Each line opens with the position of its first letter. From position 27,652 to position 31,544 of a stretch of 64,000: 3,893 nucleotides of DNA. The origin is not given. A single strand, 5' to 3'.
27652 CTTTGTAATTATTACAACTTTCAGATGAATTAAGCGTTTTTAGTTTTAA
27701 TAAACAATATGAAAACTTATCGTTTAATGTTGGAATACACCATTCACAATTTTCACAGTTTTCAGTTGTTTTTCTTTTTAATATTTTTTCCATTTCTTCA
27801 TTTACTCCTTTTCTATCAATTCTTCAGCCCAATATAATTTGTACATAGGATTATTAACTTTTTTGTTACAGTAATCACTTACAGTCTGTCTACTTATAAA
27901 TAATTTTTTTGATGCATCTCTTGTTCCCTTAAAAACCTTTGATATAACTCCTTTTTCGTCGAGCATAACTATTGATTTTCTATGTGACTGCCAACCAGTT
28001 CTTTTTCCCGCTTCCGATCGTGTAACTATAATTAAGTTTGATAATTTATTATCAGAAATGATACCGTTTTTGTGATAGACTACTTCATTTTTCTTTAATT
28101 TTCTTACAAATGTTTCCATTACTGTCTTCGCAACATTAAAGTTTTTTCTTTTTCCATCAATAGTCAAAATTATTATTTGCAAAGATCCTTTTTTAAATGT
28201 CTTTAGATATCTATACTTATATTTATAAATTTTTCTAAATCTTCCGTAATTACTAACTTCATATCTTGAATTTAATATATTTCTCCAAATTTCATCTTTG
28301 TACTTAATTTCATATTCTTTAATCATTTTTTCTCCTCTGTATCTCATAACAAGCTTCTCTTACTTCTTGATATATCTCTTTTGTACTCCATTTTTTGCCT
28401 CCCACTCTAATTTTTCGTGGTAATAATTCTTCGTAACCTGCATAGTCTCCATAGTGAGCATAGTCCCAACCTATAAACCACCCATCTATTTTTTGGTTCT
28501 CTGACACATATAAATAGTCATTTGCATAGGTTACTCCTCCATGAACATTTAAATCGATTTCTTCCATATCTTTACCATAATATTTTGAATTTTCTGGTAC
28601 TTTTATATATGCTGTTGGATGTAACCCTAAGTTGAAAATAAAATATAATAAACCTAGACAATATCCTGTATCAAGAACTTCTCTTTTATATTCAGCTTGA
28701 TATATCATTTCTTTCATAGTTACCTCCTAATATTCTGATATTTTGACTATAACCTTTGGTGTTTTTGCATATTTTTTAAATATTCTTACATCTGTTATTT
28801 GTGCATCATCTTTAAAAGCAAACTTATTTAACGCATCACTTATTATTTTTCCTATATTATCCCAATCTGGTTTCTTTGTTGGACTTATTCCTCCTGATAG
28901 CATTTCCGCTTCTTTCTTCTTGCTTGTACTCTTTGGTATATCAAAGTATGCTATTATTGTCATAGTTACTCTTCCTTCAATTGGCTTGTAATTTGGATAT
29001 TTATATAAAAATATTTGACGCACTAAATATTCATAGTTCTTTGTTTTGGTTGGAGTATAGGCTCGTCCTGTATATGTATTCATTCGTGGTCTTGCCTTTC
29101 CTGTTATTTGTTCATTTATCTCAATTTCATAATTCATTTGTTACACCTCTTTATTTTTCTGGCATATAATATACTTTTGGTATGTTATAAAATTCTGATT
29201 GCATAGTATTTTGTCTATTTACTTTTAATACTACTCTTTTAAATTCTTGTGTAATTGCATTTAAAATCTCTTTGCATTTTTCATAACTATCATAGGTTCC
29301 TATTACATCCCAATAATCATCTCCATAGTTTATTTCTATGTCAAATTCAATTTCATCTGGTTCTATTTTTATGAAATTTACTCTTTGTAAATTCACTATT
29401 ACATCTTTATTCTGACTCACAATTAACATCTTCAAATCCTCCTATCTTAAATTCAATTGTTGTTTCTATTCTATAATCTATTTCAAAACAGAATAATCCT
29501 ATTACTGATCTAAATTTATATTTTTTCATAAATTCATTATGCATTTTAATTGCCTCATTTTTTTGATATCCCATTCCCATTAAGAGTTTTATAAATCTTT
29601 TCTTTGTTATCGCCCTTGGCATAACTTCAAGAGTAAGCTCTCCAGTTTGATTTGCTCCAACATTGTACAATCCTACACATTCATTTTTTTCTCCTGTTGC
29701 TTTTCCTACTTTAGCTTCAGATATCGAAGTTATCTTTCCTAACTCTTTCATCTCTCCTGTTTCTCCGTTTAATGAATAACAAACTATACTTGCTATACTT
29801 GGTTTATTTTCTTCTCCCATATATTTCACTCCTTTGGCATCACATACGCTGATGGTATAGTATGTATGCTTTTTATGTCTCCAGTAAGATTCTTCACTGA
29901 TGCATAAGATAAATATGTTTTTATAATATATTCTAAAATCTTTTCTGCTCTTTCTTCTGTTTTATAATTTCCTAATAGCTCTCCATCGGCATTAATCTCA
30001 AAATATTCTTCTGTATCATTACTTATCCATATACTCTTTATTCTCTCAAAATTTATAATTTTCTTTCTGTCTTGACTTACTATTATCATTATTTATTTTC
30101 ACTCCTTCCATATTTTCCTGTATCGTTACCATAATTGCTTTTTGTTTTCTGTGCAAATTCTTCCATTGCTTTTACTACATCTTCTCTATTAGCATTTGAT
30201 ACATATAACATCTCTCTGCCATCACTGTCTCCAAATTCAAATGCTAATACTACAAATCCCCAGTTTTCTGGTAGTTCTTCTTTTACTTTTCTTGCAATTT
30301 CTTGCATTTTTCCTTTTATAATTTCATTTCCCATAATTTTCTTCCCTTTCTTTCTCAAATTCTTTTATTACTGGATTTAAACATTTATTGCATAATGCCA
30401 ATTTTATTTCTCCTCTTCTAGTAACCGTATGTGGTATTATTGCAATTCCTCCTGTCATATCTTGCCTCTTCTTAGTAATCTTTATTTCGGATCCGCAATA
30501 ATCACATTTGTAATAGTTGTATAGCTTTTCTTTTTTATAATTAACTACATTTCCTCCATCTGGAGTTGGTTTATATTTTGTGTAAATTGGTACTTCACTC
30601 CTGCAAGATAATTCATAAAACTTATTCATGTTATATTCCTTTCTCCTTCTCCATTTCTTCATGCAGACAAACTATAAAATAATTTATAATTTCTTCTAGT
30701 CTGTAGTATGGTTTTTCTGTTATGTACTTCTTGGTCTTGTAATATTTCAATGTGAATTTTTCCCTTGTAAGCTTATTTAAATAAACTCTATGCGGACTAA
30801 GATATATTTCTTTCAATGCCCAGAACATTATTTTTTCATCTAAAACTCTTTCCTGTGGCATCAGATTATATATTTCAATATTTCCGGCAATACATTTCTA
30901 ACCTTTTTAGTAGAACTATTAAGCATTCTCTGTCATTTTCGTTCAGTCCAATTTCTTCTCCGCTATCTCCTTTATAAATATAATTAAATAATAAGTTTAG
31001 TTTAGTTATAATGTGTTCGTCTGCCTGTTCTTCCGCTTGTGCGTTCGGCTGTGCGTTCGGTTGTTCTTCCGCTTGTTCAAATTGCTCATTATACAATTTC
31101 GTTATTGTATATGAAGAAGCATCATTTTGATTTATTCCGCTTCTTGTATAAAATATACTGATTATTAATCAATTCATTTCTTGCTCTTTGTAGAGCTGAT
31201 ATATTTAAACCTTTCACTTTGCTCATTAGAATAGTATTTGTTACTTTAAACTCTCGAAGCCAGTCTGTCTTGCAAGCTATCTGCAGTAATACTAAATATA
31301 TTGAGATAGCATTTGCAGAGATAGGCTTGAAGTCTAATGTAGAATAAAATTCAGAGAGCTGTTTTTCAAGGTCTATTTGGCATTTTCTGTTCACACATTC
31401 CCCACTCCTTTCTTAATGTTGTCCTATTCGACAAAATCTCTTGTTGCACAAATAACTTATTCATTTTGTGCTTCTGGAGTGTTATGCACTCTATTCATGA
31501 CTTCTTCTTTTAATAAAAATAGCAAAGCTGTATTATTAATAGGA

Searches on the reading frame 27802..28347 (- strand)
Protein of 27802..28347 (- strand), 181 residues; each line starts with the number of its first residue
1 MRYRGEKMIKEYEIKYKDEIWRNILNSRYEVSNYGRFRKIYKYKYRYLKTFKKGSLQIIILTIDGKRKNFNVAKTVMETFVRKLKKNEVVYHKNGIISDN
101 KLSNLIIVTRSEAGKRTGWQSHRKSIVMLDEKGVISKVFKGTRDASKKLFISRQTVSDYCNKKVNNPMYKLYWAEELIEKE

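Call 13: search_protein_families(library=pfam, proteins=[window:27802-28347:-], max_evalue=0.01)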
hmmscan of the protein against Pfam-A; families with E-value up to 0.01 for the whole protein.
window:27802-28347:- (181 aa): 2 families
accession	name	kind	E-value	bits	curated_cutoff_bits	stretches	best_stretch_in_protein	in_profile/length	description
PF13392.12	HNH_3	-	4.7e-07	29.8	24.8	1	83-114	14-45/46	HNH endonuclease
PF07463.16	NUMOD4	-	0.00015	22.4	23.4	1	19-50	1-36/49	NUMOD4 motif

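Call 14: search_protein_families(library=phrogs, proteins=[window:27802-28347:-], max_evalue=0.001)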
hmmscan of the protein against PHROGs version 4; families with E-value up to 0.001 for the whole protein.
window:27802-28347:- (181 aa): 7 families
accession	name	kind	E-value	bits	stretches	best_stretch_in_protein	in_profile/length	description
phrog_59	-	DNA, RNA and nucleotide metabolism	1.3e-23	85.1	1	8-165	128-272/423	HNH endonuclease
phrog_959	-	DNA, RNA and nucleotide metabolism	3.4e-18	66.7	1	17-120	4-109/138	HNH endonuclease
phrog_1492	-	DNA, RNA and nucleotide metabolism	8.5e-13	49.2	1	17-112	43-154/414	HNH endonuclease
phrog_14913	-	DNA, RNA and nucleotide metabolism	7.2e-08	33.6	1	41-162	9-134/149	HNH endonuclease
phrog_99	-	DNA, RNA and nucleotide metabolism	9e-06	26.6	1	17-127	110-215/383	HNH endonuclease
phrog_37683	-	unknown function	2.3e-05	24.7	1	18-114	108-205/279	-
phrog_30377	-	DNA, RNA and nucleotide metabolism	0.00079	20.6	0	86-126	24-64/82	HNH endonuclease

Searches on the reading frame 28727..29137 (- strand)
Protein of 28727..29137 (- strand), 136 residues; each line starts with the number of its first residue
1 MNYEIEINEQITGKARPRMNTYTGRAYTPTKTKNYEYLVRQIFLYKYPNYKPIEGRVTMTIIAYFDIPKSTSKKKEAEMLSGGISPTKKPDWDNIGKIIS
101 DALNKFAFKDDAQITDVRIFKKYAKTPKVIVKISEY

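Call 13: search_protein_families(library=pfam, proteins=[window:28727-29137:-], max_evalue=0.01)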
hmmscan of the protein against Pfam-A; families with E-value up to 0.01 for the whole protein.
window:28727-29137:- (136 aa): 1 family
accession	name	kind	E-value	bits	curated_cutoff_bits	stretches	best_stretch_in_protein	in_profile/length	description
PF05866.16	RusA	-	9.6e-34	117.1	22.8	1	10-133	3-123/124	Endodeoxyribonuclease RusA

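Call 14: search_protein_families(library=phrogs, proteins=[window:28727-29137:-], max_evalue=0.001)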
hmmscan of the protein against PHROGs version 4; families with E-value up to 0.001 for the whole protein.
window:28727-29137:- (136 aa): 3 families
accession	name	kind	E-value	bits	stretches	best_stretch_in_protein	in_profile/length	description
phrog_140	-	DNA, RNA and nucleotide metabolism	7.6e-40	137.9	1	1-135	37-167/219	RusA-like Holliday junction resolvase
phrog_34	-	DNA, RNA and nucleotide metabolism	1.6e-08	35.5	1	23-136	99-194/259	RusA-like Holliday junction resolvase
phrog_1532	-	unknown function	0.00067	20.3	0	89-136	23-72/80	-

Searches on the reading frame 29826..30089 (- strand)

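Call 99: search_protein_families(library=pfam, proteins=[window:29826-30089:-], max_evalue=0.1)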
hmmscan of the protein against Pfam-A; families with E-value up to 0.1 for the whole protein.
window:29826-30089:- (87 aa): 1 family
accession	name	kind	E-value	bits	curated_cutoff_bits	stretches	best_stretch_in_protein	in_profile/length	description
PF24024.1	DUF7336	-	0.0097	16.2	25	1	33-67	13-48/60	Domain of unknown function (DUF7336)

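Call 100: search_protein_families(library=phrogs, proteins=[window:29826-30089:-], max_evalue=0.001)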
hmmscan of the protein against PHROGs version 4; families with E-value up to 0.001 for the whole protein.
window:29826-30089:- (87 aa): 2 families
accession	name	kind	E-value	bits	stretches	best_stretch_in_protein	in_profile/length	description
phrog_4601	-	unknown function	7.4e-09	36.9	1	2-60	3-59/85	-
phrog_25456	-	unknown function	0.00012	23.4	1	1-69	1-70/109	-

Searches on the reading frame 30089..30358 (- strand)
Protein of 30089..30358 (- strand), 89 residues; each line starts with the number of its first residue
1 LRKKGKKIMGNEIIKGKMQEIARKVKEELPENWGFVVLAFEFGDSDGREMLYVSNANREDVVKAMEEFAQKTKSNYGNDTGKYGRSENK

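Call 99: search_protein_families(library=pfam, proteins=[window:30089-30358:-], max_evalue=0.1)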
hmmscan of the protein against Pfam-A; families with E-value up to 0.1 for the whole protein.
window:30089-30358:- (89 aa): 1 family
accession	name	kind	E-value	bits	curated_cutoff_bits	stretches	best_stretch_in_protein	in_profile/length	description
PF10051.14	DUF2286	-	0.071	13.3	24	0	3-33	7-37/138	Uncharacterized protein conserved in archaea (DUF2286)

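Call 100: search_protein_families(library=phrogs, proteins=[window:30089-30358:-], max_evalue=0.001)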
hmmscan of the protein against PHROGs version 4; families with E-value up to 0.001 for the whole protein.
window:30089-30358:- (89 aa): 1 family
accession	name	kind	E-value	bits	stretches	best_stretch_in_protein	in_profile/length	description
phrog_35296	-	unknown function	3.3e-07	31.3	1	31-73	43-85/94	-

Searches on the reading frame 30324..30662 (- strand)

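Call 13: search_protein_families(library=pfam, proteins=[window:30324-30662:-], max_evalue=0.01)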
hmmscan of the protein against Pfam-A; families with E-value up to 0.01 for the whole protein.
window:30324-30662:- (112 aa): 0 families

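Call 14: search_protein_families(library=phrogs, proteins=[window:30324-30662:-], max_evalue=0.001)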
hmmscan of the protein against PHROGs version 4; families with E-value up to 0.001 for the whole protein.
window:30324-30662:- (112 aa): 1 family
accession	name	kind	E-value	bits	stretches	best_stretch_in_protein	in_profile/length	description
phrog_22311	-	unknown function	0.00097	19.9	0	51-108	9-72/75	-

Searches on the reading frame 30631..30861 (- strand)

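Call 99: search_protein_families(library=pfam, proteins=[window:30631-30861:-], max_evalue=0.1)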
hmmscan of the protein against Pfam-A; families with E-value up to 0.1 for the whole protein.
window:30631-30861:- (76 aa): 1 family
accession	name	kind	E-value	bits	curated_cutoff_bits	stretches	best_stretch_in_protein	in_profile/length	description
PF18532.6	DUF5621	-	0.057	13.6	25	1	17-51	45-79/139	Domain of unknown function (DUF5621)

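Call 100: search_protein_families(library=phrogs, proteins=[window:30631-30861:-], max_evalue=0.001)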
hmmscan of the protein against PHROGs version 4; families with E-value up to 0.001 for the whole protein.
window:30631-30861:- (76 aa): 0 families

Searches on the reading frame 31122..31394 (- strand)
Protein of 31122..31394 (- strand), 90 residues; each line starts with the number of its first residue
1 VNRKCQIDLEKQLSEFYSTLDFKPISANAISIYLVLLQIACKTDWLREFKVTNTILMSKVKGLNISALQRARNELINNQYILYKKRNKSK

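Call 13: search_protein_families(library=pfam, proteins=[window:31122-31394:-], max_evalue=0.01)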
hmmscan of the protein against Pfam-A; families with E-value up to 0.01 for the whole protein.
window:31122-31394:- (90 aa): 0 families

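Call 14: search_protein_families(library=phrogs, proteins=[window:31122-31394:-], max_evalue=0.001)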
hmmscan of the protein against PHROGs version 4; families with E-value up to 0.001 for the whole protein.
window:31122-31394:- (90 aa): 1 family
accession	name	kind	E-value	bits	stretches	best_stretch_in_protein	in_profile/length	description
phrog_19658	-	DNA, RNA and nucleotide metabolism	0.00041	20.9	1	16-89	10-77/283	replication initiation protein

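Call 94: find_related_loci(query=A8, collection=viral_contigs, flank=1500)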
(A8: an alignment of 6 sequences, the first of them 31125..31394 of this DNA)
Query A8 (90 aa) in viral_contigs; peptide patterns used: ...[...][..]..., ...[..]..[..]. (x = any residue, [..] = any of these).
87 stretches matched a pattern; 22 encode a relative of the query (tblastn E <= 1e-3); 22 distinct loci.
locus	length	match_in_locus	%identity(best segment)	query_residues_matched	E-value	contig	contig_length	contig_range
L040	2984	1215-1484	96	1-90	5e-54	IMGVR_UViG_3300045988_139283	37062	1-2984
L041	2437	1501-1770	93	1-90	4e-53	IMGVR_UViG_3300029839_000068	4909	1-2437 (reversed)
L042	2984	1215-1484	94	1-90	4e-53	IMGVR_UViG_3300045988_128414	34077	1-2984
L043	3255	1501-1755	88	1-85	5e-47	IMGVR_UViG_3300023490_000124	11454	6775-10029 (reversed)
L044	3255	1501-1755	88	1-85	5e-47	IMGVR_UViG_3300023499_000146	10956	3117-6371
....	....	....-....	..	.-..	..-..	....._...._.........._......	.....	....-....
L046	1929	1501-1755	88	1-85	3e-47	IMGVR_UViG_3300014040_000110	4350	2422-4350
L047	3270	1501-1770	83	1-90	9e-47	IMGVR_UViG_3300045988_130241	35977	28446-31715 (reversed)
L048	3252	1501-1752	88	7-90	9e-47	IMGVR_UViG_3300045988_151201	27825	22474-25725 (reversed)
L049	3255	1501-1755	88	1-85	6e-47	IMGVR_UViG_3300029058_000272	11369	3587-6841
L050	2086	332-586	87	1-85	2e-46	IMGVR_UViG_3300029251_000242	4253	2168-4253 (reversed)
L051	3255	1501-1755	87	1-85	2e-46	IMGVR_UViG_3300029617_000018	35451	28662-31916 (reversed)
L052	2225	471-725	87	1-85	2e-46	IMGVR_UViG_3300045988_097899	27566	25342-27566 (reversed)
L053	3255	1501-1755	87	1-85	2e-46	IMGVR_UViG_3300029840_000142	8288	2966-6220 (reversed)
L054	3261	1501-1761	86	4-90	8e-46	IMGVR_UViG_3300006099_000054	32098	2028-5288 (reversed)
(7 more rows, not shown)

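Call 99: search_protein_families(library=pfam, proteins=[window:31125-31394:-], max_evalue=0.1)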
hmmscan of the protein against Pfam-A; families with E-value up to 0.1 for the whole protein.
window:31125-31394:- (90 aa): 0 families
